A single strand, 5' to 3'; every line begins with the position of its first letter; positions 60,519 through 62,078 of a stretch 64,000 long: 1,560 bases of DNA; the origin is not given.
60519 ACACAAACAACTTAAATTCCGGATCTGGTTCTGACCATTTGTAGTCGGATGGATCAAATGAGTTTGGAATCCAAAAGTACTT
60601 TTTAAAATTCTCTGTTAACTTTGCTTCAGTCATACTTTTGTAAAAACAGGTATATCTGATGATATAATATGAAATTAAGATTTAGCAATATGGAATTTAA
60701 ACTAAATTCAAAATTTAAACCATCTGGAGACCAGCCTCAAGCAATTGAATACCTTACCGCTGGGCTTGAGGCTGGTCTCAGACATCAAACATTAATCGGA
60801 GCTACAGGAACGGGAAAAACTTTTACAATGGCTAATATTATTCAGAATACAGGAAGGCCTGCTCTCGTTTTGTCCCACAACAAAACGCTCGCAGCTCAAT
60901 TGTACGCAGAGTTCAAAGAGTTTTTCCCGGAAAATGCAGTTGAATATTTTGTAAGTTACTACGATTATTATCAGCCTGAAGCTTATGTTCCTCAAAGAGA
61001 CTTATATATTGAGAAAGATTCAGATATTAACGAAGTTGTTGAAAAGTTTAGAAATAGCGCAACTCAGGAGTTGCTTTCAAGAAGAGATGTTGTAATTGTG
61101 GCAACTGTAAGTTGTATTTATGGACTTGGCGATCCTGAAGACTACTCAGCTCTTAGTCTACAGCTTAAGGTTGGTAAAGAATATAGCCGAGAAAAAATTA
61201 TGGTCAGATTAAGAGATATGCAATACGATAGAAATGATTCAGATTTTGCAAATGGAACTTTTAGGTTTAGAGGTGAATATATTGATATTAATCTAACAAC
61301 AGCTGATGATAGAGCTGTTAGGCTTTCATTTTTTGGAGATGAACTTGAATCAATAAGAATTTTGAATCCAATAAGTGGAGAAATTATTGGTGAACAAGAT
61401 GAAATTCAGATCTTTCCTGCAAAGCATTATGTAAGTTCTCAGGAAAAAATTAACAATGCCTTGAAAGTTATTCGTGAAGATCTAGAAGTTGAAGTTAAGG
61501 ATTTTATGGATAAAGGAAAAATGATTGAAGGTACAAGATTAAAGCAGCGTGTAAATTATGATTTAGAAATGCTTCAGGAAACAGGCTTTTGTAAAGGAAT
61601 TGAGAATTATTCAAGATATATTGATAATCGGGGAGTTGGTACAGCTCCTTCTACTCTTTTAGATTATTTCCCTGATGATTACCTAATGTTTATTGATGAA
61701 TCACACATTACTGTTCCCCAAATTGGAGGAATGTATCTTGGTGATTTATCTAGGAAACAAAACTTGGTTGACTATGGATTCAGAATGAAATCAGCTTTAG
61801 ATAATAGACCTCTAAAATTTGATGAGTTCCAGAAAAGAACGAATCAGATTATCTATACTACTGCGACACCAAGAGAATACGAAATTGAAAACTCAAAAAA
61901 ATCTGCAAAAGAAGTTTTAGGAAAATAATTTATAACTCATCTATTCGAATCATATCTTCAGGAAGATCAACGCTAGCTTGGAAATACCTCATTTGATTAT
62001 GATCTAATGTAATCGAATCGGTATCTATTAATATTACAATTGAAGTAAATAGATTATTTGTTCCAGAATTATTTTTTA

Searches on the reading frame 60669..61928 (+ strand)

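Call 18: search_protein_families(library=pfam, proteins=[window:60669-61928:+], max_evalue=0.01)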
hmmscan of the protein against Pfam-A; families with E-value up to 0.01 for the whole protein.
window:60669-61928:+ (419 aa): 4 families
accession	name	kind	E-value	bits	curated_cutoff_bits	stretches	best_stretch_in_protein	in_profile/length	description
PF17757.6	UvrB_inter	-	4e-29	101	22.9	1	164-254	1-91/91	UvrB interaction domain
PF04851.21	ResIII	-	2.7e-12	47.3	22.5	1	16-97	2-84/164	Type III restriction enzyme, res subunit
PF00270.35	DEAD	-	9.3e-06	25.9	26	1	22-90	4-73/167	DEAD/DEAH box helicase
PF13604.12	AAA_30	-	0.008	16.4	27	0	22-81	6-65/191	AAA domain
